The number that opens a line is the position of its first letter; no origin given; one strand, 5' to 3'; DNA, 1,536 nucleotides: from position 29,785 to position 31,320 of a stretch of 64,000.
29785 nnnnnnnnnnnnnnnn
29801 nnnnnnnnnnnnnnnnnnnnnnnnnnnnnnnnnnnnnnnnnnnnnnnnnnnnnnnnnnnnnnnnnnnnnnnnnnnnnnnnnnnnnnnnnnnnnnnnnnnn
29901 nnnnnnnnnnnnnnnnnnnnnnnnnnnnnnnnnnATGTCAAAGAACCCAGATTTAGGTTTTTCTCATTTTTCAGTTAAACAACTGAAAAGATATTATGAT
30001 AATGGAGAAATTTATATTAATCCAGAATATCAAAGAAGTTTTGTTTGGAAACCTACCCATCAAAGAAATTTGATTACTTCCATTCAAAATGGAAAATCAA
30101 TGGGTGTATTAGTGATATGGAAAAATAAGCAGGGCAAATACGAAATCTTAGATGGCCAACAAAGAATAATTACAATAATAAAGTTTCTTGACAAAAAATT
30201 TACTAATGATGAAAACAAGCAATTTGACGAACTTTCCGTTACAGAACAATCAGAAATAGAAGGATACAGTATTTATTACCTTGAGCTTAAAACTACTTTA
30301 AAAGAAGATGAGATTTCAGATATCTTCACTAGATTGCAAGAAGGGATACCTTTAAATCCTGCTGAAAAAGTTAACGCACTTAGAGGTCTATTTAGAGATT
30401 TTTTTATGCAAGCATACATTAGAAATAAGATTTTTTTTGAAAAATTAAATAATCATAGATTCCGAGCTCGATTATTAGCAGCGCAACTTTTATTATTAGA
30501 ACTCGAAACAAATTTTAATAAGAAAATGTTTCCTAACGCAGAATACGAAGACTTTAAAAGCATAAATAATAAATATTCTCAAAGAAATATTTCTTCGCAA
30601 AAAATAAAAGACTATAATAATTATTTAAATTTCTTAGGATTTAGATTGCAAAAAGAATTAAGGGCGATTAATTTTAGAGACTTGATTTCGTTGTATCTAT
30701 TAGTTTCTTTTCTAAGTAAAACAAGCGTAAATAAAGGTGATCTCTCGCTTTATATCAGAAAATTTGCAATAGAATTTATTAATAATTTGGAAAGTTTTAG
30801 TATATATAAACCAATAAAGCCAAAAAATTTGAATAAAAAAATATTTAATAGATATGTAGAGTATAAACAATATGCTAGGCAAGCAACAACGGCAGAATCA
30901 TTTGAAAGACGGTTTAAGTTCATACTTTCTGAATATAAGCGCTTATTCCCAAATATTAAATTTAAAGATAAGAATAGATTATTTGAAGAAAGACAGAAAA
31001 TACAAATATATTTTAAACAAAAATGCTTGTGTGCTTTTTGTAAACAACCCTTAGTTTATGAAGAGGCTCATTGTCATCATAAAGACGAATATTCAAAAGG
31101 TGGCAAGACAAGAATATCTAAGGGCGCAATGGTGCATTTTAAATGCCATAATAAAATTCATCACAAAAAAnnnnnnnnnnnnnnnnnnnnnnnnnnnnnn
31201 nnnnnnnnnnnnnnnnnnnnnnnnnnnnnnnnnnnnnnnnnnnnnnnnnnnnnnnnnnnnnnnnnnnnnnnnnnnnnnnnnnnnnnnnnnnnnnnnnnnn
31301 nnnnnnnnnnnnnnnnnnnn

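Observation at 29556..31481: AT-rich insertion carrying a DUF262-HNH nuclease splits the purL-purF region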

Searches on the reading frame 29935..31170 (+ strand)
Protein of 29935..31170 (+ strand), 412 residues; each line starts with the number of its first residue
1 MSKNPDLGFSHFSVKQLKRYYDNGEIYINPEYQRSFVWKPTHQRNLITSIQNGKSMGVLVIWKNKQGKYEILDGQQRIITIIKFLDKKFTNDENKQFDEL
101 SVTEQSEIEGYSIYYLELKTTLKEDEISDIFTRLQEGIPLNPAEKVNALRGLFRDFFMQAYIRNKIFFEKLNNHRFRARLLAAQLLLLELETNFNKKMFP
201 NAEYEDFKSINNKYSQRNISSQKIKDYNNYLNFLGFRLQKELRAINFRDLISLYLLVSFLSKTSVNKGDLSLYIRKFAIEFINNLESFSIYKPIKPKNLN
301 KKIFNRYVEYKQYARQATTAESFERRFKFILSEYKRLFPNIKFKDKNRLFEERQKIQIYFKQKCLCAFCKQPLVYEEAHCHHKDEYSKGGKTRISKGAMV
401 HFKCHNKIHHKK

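Call 3: search_protein_families(library=pfam, proteins=[window:29935-31170:+], max_evalue=0.01)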
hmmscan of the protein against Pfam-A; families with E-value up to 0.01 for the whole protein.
window:29935-31170:+ (412 aa): 2 families
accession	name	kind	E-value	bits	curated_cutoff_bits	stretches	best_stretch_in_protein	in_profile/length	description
PF03235.19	GmrSD_N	-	1.9e-21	77.6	33.2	1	19-148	3-196/199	GmrSD restriction endonuclease, N-terminal domain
PF01844.29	HNH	-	6e-06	26.8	21.4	1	366-411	1-47/47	HNH endonuclease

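Call 4: search_protein_families(library=padloc, proteins=[window:29935-31170:+], max_evalue=0.01)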
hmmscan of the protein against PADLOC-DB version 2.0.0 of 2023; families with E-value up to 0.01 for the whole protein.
window:29935-31170:+ (412 aa): 9 families
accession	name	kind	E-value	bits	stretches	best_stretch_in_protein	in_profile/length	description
PDLC03877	NsnA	-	6e-19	66.6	1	11-239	50-300/385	-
PDLC03418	REase_II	-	9e-18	62.5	2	25-113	31-122/372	Type II restriction enzyme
PDLC04027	PD-T4-2_A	-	4.1e-12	43.8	1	13-93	39-115/363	-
PDLC04154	HEC-06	-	5.9e-11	39.7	1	15-81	12-85/569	-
PDLC02687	Orf5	-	2.2e-09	34.6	1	16-81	7-79/543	Orf5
PDLC04157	HEC-06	-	6.5e-09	32.9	1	26-91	22-98/558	-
PDLC04155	HEC-06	-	7.4e-08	29.3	1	13-83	8-85/562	-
PDLC04709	PDC-M55C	-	1.7e-07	28.3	1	22-66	25-68/554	-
PDLC02689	Orf5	-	1.9e-05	21.5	1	23-85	15-83/558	Orf5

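Call 5: search_protein_families(library=ncbifam, proteins=[window:29935-31170:+], max_evalue=0.01)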
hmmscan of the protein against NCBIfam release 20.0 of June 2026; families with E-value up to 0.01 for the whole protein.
window:29935-31170:+ (412 aa): 0 families

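Call 9: find_homologous_proteins(query=window:29935-31170:+)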
Query window:29935-31170:+ (412 aa): 64 proteins with E <= 0.001 among 3115 candidates.
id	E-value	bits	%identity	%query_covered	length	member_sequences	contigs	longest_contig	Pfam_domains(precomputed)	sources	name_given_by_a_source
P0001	2.3e-271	918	100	100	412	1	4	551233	PF01844.30,PF03235.20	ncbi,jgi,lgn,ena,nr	ncbi:MAG: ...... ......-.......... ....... [Candidatus Omnitrophica bacterium]|nr:DUF262 domain-cont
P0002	1.4e-159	550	60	97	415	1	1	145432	PF01844.30,PF03235.20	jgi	-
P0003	1.9e-153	529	57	100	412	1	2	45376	PF03235.20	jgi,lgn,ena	-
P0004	8.1e-153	527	58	99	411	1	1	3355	PF03235.20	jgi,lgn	-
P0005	1.8e-149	516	57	99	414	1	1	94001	PF01844.30,PF03235.20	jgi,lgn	jgi:hypothetical protein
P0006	7.7e-148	511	56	100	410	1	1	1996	PF01844.30,PF03235.20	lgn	-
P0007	1.4e-145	504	57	100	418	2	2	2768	PF01844.30,PF03235.20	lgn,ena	-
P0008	1.5e-145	503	56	100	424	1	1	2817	PF03235.20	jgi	-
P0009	2.6e-140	486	55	98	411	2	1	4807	PF01844.30,PF03235.20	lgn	-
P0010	6.6e-140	485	55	99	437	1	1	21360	PF03235.20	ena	-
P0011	4.7e-136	472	55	99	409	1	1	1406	PF03235.20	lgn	-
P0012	2.7e-134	466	54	99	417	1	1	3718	PF01844.30,PF03235.20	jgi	jgi:hypothetical protein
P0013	2.9e-133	463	59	89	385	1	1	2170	PF03235.20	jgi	-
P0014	1.4e-132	461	53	100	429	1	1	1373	PF01844.30,PF03235.20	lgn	-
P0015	2.5e-128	447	51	100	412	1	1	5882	PF03235.20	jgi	-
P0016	2.3e-111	391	53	86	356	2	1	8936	PF01844.30,PF03235.20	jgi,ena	-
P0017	3.0e-105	371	54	82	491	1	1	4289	PF03235.20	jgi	-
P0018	1.5e-103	365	55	81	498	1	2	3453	PF18731.7,PF03235.20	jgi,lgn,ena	-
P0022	2.0e-95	338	45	98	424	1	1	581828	PF01844.30,PF03235.20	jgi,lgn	jgi:hypothetical protein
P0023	9.5e-95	336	48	84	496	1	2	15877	PF18731.7,PF03235.20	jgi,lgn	-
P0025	5.0e-94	334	46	99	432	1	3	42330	PF01844.30,PF03235.20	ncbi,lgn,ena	-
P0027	1.6e-91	326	42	99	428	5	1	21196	PF01844.30,PF14279.13,PF03235.20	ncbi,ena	-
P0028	8.0e-89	317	43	99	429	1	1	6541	PF01844.30,PF03235.20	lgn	-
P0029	1.1e-88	316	43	98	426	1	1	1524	PF01844.30,PF03235.20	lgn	-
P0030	1.6e-88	316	47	82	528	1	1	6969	PF04326.20,PF03235.20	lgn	-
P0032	2.6e-87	312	41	99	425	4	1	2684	PF01844.30,PF03235.20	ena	-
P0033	6.6e-86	307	42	99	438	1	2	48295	PF01844.30,PF03235.20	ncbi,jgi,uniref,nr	ncbi:MAG: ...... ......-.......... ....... [Candidatus Abyssobacteria bacterium SURF_17]|uniref:DUF2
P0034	4.5e-85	304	42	98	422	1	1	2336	PF01844.30,PF03235.20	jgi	jgi:5-methylcytosine-specific restriction endonuclease McrA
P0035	6.5e-85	304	41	98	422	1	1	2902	PF01844.30,PF03235.20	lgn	-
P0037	5.1e-84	301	42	98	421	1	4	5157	PF01844.30,PF03235.20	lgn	-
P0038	1.7e-83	299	41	98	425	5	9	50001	PF01844.30,PF03235.20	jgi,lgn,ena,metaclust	jgi:uncharacterized protein with ParB-like and HNH nuclease domain|metaclust:\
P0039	1.1e-82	297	40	96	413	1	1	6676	PF01844.30,PF14279.13,PF03235.20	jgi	-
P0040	8.0e-82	294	38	100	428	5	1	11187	PF01844.30,PF03235.20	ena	-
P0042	8.2e-81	290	40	98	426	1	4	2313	PF01844.30,PF03235.20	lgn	-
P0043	1.1e-78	283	39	99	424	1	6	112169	PF01844.30,PF03235.20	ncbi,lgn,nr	ncbi:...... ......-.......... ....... [Candidatus Kaiserbacteria bacterium]|nr:DUF262 domain-contain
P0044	1.1e-78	283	38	98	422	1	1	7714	PF01844.30,PF03235.20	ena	-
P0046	7.1e-77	277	39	97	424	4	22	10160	PF01844.30,PF03235.20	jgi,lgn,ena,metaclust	metaclust:\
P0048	2.8e-76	275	38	98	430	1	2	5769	PF01844.30,PF03235.20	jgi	jgi:hypothetical protein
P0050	1.0e-72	264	44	84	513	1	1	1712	PF04326.20,PF03235.20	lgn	-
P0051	3.5e-70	255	38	98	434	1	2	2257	PF01844.30,PF14279.13,PF03235.20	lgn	-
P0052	2.5e-50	190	33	94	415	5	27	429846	PF01844.30,PF14279.13,PF03235.20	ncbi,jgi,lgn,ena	jgi:hypothetical protein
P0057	1.7e-36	144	29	97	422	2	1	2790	PF01844.30,PF14279.13,PF03235.20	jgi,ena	-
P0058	7.7e-33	132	29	96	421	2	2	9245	PF01844.30,PF14279.13,PF03235.20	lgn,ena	-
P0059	3.3e-32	130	28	93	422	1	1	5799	PF01844.30,PF14279.13,PF03235.20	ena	-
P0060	4.4e-32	130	29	97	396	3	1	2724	PF01844.30,PF14279.13,PF03235.20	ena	-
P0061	1.2e-26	112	31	91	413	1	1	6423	PF01844.30,PF14279.13,PF03235.20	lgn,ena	-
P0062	8.2e-25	106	31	91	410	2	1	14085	PF01844.30,PF03235.20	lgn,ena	-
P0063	2.2e-9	55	43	16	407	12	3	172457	PF01844.30,PF14279.13,PF03235.20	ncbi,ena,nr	ncbi:MAG: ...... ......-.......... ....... [Flavobacteriaceae bacterium]|nr:DUF262 domain-containing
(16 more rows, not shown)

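Call 10: search_solved_structures(query=window:29935-31170:+, max_evalue=1, show_alignments=3)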
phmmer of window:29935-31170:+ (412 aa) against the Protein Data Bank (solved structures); distinct sequences matched with E-value up to 1: 1.
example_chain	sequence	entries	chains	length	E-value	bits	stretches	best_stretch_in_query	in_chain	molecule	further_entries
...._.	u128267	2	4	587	0.17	14.2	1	26-66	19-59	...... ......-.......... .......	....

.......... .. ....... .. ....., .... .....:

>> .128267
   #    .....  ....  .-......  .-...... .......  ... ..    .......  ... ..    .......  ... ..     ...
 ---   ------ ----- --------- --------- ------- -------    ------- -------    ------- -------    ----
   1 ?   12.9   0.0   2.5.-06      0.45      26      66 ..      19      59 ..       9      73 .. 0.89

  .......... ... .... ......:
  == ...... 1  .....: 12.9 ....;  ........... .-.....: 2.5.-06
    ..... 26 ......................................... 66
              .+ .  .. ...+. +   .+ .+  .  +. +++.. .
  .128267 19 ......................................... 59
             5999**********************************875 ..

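Call 12: find_encoding_contigs(protein=P0001, flank=10000, max_places=6)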
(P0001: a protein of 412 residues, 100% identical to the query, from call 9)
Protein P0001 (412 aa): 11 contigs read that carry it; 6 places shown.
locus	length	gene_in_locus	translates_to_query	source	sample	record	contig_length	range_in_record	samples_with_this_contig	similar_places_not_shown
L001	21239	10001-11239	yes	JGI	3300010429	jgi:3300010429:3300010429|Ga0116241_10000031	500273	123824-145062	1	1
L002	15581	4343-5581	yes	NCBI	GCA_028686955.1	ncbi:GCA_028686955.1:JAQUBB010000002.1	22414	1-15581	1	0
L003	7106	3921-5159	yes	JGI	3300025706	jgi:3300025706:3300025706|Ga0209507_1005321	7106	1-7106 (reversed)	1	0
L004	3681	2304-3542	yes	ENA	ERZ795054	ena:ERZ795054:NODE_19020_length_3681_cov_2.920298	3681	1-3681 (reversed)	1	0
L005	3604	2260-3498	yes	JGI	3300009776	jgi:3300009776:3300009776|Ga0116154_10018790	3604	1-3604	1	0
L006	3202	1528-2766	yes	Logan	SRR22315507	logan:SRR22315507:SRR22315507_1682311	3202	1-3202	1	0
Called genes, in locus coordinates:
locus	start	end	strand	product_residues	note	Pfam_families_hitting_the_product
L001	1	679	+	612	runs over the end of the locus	-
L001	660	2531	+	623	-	PF00027:cNMP_binding, PF01734:Patatin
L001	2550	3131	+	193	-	PF01814:Hemerythrin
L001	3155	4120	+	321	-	PF02540:NAD_synthase, PF00958:GMP_synt_C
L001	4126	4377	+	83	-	PF04193:PQ-loop, PF03083:MtN3_slv (weak)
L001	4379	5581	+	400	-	PF00072:Response_reg, PF00990:GGDEF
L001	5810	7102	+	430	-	PF00206:Lyase_1, PF10397:ADSL_C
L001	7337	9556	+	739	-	PF18072:FGAR-AT_linker, PF00586:AIRS, PF02769:AIRS_C, PF00586:AIRS, PF02769:AIRS_C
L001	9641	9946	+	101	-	-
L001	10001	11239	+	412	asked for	PF03235:GmrSD_N, PF01844:HNH (weak)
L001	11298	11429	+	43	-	-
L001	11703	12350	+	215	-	PF18306:LDcluster4, PF03641:Lysine_decarbox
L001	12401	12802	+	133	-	PF05635:23S_rRNA_IVP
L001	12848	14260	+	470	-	PF13522:GATase_6, PF13537:GATase_7, PF00156:Pribosyltran (weak)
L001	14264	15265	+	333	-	PF00586:AIRS, PF02769:AIRS_C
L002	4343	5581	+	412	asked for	PF03235:GmrSD_N, PF01844:HNH (weak)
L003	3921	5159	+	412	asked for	PF03235:GmrSD_N, PF01844:HNH (weak)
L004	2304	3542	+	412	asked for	PF03235:GmrSD_N, PF01844:HNH (weak)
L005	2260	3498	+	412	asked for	PF03235:GmrSD_N, PF01844:HNH (weak)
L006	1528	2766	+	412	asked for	PF03235:GmrSD_N, PF01844:HNH (weak)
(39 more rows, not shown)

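Call 15: find_encoding_contigs(protein=P0002, flank=8000, max_places=2)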
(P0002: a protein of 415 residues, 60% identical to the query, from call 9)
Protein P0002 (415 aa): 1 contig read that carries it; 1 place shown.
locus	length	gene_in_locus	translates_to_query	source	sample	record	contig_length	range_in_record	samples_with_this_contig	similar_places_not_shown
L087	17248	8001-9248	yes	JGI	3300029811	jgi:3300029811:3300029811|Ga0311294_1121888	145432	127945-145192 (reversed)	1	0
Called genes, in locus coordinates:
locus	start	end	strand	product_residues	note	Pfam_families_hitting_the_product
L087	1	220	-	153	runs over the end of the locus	?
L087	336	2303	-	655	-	PF16177:ACAS_N, PF00501:AMP-binding, PF13193:AMP-binding_C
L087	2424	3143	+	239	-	PF01887:SAM_HAT_N, PF20257:SAM_HAT_C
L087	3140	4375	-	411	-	PF00919:UPF0004, PF04055:Radical_SAM, PF01938:TRAM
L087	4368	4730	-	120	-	PF01042:Ribonuc_L-PSP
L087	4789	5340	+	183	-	PF02441:Flavoprotein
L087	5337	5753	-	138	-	-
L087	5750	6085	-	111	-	PF00126:HTH_1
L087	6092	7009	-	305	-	PF02729:OTCace_N, PF00185:OTCace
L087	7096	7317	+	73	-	-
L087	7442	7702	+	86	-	-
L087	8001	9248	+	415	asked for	PF03235:GmrSD_N, PF01844:HNH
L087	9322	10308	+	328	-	-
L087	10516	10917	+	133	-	-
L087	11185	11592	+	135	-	PF00293:NUDIX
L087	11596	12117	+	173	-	PF12641:Flavodoxin_3, PF12724:Flavodoxin_5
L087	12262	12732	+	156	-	PF13545:HTH_Crp_2 (weak)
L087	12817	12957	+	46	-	-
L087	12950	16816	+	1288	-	PF02369:Big_1 (faint), PF24025:Ig_DR_A0283-like (faint), PF19077:Big_13 (faint), PF00041:fn3 (faint), PF01108:Tissue_fac (faint), PF13620:CarboxypepD_reg (weak), PF08308:PEGA (weak), PF13620:CarboxypepD_reg, +6 more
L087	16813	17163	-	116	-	PF11469:Ribonucleas_3_2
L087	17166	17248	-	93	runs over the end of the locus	PF13656:RNA_pol_L_2, PF01193:RNA_pol_L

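Call 16: find_encoding_contigs(protein=P0005, flank=8000, max_places=2)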
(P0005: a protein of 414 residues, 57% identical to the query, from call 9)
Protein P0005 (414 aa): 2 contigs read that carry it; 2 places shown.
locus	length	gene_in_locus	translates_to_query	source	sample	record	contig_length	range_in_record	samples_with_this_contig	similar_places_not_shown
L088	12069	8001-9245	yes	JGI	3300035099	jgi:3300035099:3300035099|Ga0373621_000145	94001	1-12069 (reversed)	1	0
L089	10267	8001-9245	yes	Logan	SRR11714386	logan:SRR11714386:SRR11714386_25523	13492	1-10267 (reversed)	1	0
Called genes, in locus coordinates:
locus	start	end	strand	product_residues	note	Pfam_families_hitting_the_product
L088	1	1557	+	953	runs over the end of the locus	PF00072:Response_reg, PF00989:PAS, PF13426:PAS_9, PF01590:GAF, PF13185:GAF_2, PF00989:PAS, PF13188:PAS_8, PF01590:GAF, +8 more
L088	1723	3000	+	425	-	PF07969:Amidohydro_3 (weak), PF01979:Amidohydro_1, PF07969:Amidohydro_3 (weak)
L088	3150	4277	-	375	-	PF00180:Iso_dh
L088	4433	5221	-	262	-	PF13489:Methyltransf_23, PF01209:Ubie_methyltran, PF05724:TPMT (faint), PF08003:Methyltransf_9 (weak), PF13847:Methyltransf_31, PF08241:Methyltransf_11, PF08242:Methyltransf_12, PF13649:Methyltransf_25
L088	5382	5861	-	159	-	PF14196:ATC_hydrolase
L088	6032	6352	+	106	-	-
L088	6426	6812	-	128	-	PF06249:EutQ (weak), PF01050:MannoseP_isomer (weak), PF02311:AraC_binding (weak), PF07883:Cupin_2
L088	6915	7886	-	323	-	PF04909:Amidohydro_2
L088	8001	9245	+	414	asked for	PF03235:GmrSD_N, PF01844:HNH (weak)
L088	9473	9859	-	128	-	PF01850:PIN (weak)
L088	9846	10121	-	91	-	PF04014:MazE_antitoxin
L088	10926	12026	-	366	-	-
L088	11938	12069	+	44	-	?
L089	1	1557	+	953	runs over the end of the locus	PF00072:Response_reg, PF00989:PAS, PF13426:PAS_9, PF01590:GAF, PF13185:GAF_2, PF00989:PAS, PF13188:PAS_8, PF01590:GAF, +8 more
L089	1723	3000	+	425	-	PF07969:Amidohydro_3 (weak), PF01979:Amidohydro_1, PF07969:Amidohydro_3 (weak)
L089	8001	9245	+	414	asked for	PF03235:GmrSD_N, PF01844:HNH (weak)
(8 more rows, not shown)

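Call 29: search_protein_families(library=pfam, proteins=[P0018, P0023, P0030, P0050, P0017, P0003, P0022, P0052, P0063], max_evalue=0.01)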
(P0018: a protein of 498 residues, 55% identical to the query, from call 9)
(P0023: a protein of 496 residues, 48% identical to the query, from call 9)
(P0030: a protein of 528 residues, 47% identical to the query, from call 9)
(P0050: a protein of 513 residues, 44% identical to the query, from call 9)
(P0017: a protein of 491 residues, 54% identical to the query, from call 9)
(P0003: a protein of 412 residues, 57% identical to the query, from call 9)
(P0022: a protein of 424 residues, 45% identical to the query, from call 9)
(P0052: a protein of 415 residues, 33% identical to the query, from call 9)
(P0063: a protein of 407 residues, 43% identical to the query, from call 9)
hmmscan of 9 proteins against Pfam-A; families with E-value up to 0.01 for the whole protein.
P0018 (498 aa): 2 families
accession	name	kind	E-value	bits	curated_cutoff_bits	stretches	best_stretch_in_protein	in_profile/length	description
PF03235.19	GmrSD_N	-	1.7e-19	71.1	33.2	1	15-148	2-196/199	GmrSD restriction endonuclease, N-terminal domain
PF18731.6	HEPN_Swt1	-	1.3e-10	42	27.5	1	355-485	1-114/115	Swt1-like HEPN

P0023 (496 aa): 2 families
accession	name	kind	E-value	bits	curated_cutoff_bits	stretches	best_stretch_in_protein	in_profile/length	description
PF03235.19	GmrSD_N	-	3.1e-19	70.3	33.2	1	17-150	1-198/199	GmrSD restriction endonuclease, N-terminal domain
PF18731.6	HEPN_Swt1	-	6.2e-09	36.6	27.5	1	360-483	3-109/115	Swt1-like HEPN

P0030 (528 aa): 2 families
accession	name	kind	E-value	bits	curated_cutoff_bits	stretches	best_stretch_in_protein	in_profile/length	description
PF03235.19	GmrSD_N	-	1.7e-17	64.7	33.2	1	37-206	7-132/199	GmrSD restriction endonuclease, N-terminal domain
PF04326.19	SLFN_AlbA_2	-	9.8e-15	55.6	25.3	1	374-511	1-118/118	Schlafen, AlbA_2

P0050 (513 aa): 3 families
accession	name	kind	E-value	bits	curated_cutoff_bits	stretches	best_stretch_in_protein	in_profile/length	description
PF03235.19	GmrSD_N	-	3.7e-17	63.5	33.2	1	19-149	3-197/199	GmrSD restriction endonuclease, N-terminal domain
PF04326.19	SLFN_AlbA_2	-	9.3e-12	46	25.3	1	358-489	1-112/118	Schlafen, AlbA_2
PF14072.11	DndB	-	0.0023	17.5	29.1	0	53-86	86-118/338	DNA-sulfur modification-associated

P0017 (491 aa): 2 families
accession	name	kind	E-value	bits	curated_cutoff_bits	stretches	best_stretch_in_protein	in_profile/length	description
PF03235.19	GmrSD_N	-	7.1e-18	65.9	33.2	1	15-148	2-196/199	GmrSD restriction endonuclease, N-terminal domain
PF18731.6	HEPN_Swt1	-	2.7e-05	24.9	27.5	1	359-474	4-102/115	Swt1-like HEPN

P0003 (412 aa): 2 families
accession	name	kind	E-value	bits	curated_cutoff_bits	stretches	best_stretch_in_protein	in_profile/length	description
PF03235.19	GmrSD_N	-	9.1e-16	59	33.2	1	27-180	12-154/199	GmrSD restriction endonuclease, N-terminal domain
PF01844.29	HNH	-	0.0094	16.5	21.4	0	365-409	1-46/47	HNH endonuclease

P0022 (424 aa): 4 families
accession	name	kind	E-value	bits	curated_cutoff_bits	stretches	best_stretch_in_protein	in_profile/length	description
PF03235.19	GmrSD_N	-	1e-16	62.1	33.2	1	21-162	3-130/199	GmrSD restriction endonuclease, N-terminal domain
PF01844.29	HNH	-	1.2e-07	32.2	21.4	1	373-419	1-46/47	HNH endonuclease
PF14279.12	HNH_5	-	0.0009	19.6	27.5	1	373-421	1-47/56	HNH endonuclease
PF14072.11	DndB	-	0.0093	15.5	29.1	0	56-97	87-126/338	DNA-sulfur modification-associated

P0052 (415 aa): 5 families
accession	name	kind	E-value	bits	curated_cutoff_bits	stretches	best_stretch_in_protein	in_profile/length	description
PF03235.19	GmrSD_N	-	1.8e-17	64.6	33.2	1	19-156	3-197/199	GmrSD restriction endonuclease, N-terminal domain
PF01844.29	HNH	-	2.4e-12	47.3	21.4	1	369-413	1-46/47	HNH endonuclease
PF14279.12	HNH_5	-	4.5e-11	42.9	27.5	1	369-414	1-46/56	HNH endonuclease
PF13395.12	HNH_4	-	0.00078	19.8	22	1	375-414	12-51/54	HNH endonuclease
PF02945.21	Endonuclease_7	-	0.00095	19.5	23.6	1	358-413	15-65/82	Recombination endonuclease VII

P0063 (407 aa): 3 families
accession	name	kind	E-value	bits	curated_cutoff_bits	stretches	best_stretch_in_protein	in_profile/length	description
PF03235.19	GmrSD_N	-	1.6e-15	58.2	33.2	1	35-169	13-198/199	GmrSD restriction endonuclease, N-terminal domain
PF01844.29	HNH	-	7.5e-11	42.5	21.4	1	362-407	4-47/47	HNH endonuclease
PF14279.12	HNH_5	-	1.5e-09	38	27.5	1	360-406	2-45/56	HNH endonuclease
